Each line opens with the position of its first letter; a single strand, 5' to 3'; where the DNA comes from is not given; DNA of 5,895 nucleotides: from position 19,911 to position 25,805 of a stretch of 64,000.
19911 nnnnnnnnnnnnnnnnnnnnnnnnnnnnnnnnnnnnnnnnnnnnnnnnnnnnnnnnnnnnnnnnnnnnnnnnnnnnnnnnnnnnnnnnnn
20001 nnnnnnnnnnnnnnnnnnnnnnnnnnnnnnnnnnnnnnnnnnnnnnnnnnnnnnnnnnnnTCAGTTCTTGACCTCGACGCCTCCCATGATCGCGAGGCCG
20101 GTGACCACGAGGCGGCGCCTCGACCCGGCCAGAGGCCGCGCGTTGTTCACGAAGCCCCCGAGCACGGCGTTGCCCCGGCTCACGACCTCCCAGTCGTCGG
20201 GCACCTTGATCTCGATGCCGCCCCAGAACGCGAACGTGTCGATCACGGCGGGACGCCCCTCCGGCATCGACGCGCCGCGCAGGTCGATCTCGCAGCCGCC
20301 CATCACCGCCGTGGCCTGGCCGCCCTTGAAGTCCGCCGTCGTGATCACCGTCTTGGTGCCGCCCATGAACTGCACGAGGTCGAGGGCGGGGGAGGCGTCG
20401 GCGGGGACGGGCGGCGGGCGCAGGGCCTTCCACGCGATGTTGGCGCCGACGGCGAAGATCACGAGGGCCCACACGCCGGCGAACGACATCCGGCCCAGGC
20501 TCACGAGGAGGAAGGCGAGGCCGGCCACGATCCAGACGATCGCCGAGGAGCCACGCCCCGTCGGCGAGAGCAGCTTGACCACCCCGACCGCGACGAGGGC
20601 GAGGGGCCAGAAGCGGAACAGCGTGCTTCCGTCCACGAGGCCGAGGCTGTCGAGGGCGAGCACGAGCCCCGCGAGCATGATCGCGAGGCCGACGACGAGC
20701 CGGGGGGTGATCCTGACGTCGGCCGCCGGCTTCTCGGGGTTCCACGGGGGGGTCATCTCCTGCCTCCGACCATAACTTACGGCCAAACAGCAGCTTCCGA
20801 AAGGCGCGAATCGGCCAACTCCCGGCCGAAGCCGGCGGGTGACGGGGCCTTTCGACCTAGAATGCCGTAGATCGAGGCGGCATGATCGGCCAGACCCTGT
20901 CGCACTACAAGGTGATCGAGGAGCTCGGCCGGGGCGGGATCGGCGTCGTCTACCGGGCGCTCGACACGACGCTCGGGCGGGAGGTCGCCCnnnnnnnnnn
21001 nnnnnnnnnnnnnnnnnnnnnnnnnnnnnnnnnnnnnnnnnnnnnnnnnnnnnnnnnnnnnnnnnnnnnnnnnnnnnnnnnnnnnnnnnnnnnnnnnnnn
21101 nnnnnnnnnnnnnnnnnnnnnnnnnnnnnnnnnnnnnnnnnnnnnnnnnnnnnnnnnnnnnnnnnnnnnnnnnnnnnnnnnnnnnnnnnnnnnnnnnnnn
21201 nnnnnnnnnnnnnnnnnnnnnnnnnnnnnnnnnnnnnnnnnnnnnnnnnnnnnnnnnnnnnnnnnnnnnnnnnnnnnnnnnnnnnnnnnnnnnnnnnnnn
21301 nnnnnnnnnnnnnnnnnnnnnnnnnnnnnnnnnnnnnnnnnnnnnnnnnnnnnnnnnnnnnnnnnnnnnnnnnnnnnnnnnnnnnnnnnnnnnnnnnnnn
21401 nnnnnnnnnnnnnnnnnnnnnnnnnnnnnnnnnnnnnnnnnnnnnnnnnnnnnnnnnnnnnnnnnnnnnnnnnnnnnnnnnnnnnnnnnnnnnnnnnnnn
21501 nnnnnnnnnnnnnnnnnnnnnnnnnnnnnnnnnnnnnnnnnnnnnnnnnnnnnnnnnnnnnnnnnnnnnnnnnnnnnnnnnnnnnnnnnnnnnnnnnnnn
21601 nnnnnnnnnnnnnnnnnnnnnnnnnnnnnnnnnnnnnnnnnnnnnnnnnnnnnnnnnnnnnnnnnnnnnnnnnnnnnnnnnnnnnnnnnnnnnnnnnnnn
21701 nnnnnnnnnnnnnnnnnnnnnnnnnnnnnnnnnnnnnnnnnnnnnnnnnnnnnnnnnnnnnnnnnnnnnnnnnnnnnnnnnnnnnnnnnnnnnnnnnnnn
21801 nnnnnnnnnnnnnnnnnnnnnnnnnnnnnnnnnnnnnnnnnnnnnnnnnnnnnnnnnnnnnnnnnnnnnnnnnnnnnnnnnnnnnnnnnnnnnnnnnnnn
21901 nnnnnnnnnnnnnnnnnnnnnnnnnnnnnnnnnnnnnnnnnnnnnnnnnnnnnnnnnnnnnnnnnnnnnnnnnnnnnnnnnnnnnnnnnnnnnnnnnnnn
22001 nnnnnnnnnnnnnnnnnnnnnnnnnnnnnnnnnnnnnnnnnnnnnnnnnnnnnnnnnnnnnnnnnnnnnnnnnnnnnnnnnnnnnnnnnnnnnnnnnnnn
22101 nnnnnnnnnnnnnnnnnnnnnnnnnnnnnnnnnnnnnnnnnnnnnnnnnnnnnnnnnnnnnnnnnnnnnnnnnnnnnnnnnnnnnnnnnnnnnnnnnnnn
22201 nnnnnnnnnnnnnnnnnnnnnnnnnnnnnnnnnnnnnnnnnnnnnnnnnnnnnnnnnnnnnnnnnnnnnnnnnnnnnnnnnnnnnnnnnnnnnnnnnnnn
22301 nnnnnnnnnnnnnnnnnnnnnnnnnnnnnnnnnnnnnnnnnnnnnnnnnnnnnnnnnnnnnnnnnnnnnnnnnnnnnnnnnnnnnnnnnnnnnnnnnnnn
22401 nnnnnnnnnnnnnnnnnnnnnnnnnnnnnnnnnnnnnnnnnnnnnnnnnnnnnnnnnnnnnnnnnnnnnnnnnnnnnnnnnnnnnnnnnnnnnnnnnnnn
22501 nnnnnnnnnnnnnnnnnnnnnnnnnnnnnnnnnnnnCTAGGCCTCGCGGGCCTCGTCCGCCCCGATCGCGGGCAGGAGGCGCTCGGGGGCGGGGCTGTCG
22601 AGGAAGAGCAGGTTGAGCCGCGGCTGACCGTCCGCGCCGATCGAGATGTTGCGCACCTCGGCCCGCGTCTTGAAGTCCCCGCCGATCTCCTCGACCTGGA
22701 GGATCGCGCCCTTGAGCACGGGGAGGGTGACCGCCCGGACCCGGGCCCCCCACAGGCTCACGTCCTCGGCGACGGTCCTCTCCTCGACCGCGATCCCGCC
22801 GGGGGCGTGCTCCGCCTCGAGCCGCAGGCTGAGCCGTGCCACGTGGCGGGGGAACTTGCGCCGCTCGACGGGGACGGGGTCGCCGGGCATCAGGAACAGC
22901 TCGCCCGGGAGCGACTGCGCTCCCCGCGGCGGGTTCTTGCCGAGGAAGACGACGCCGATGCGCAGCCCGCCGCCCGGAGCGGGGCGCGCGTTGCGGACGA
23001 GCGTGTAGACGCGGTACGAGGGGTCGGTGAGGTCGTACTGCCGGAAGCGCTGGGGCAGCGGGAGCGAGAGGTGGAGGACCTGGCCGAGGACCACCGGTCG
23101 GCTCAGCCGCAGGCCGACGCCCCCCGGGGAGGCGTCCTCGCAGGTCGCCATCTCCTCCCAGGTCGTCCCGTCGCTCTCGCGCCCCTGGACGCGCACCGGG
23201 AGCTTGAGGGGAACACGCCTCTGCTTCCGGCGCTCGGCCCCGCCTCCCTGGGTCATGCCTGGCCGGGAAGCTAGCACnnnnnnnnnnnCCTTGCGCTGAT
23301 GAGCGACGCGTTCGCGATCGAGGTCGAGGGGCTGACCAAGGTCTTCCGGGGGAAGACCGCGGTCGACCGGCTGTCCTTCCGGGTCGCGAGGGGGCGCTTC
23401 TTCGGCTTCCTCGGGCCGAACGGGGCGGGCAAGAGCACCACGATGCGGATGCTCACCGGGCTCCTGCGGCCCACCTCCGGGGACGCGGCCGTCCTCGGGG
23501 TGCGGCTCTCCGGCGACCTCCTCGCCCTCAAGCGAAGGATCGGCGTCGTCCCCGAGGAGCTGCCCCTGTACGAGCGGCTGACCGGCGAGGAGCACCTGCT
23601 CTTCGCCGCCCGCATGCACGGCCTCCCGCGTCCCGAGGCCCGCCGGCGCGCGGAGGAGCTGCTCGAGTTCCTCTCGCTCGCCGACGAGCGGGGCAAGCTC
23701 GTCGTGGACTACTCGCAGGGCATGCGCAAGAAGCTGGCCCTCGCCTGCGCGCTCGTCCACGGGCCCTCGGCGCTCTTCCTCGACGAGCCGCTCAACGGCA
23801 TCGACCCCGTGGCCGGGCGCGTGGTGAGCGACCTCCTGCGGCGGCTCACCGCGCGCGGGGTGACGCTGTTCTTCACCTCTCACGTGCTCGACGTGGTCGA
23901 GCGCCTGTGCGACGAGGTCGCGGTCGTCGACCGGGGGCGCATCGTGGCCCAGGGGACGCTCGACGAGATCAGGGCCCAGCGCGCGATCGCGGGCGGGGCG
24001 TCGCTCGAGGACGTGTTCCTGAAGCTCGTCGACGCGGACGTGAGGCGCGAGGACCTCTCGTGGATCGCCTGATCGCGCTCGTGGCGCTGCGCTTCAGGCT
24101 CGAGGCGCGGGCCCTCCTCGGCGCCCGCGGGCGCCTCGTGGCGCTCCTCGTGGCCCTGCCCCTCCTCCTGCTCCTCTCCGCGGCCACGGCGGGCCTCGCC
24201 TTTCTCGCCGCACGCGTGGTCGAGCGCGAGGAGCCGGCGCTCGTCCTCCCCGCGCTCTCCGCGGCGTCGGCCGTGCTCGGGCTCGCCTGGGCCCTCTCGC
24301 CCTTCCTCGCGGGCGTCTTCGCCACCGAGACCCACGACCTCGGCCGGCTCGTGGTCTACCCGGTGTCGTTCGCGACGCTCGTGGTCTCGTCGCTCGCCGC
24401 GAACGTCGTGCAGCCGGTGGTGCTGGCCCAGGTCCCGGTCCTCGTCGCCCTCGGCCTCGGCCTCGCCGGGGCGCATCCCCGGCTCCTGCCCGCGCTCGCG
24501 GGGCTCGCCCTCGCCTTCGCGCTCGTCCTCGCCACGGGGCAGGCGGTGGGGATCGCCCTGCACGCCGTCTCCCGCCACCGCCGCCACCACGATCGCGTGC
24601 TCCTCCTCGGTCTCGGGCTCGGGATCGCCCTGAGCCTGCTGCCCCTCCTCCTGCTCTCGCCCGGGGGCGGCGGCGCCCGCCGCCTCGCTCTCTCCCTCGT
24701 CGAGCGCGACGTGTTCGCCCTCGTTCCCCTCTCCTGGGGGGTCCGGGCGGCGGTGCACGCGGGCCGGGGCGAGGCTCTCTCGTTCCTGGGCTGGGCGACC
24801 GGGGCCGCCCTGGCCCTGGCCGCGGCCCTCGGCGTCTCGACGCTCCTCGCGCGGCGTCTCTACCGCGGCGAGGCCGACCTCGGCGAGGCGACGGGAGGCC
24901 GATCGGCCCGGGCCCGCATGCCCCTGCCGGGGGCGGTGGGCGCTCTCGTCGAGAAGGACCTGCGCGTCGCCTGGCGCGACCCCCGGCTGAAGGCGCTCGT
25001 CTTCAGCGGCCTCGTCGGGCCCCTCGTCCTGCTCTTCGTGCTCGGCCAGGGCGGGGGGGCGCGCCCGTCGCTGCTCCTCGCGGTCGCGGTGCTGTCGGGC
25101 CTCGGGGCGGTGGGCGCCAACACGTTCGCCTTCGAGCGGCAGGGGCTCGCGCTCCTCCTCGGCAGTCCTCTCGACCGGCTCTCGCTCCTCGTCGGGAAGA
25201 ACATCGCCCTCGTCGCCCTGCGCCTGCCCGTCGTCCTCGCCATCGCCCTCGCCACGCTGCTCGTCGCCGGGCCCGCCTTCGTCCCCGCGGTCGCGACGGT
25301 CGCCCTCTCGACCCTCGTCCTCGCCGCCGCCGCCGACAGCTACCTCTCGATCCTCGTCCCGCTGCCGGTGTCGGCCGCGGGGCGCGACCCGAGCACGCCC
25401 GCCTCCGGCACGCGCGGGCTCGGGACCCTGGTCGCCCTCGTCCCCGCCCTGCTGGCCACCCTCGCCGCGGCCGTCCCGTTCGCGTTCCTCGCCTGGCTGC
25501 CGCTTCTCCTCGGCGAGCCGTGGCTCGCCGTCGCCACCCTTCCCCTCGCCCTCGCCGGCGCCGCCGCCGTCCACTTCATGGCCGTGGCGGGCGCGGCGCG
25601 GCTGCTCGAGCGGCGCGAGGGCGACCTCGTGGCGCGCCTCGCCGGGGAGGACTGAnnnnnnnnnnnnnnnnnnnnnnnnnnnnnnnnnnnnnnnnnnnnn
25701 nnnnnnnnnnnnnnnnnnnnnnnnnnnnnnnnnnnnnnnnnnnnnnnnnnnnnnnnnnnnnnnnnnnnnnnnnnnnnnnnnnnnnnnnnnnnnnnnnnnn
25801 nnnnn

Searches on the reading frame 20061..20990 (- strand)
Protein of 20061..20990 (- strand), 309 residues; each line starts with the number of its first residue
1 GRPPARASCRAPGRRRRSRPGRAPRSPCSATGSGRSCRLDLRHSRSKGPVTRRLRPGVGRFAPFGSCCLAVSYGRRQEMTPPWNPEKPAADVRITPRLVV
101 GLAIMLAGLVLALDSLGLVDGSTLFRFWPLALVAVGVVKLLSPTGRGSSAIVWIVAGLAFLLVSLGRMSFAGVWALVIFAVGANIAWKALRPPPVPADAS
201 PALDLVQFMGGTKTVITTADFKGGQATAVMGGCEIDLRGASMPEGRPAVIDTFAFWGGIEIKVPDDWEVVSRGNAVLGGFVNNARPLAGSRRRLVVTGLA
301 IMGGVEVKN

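Call 66: search_protein_families(library=pfam, proteins=[window:20061-20990:-], max_evalue=0.00001)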
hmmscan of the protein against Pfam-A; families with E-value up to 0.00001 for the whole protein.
window:20061-20990:- (309 aa): 2 families
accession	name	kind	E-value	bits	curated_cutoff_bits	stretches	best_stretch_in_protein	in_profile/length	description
PF22570.1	LiaF-TM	-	9.6e-10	39.6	27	1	99-188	1-93/98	LiaF transmembrane domain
PF18917.5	LiaI-LiaF-like_TM1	-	1.2e-08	35.3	27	1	98-140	1-42/42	LiaI-LiaF-like transmembrane region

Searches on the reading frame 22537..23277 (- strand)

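Call 67: search_protein_families(library=pfam, proteins=[window:22537-23277:-], max_evalue=0.0001)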
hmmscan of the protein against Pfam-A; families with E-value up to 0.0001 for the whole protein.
window:22537-23277:- (246 aa): 1 family
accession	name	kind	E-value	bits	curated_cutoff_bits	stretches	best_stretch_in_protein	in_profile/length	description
PF07238.19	PilZ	-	3.5e-16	59.8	22.5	1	15-113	1-87/102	PilZ domain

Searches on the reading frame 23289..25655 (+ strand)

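Call 66: search_protein_families(library=pfam, proteins=[window:23289-25655:+], max_evalue=0.00001)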
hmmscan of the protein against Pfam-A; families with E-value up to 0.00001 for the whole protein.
window:23289-25655:+ (788 aa): 1 family
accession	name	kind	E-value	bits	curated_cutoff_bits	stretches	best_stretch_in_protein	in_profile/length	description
PF09847.15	12TM_1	-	7.4e-06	25.8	33.2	1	538-677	236-379/448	Membrane protein of 12 TMs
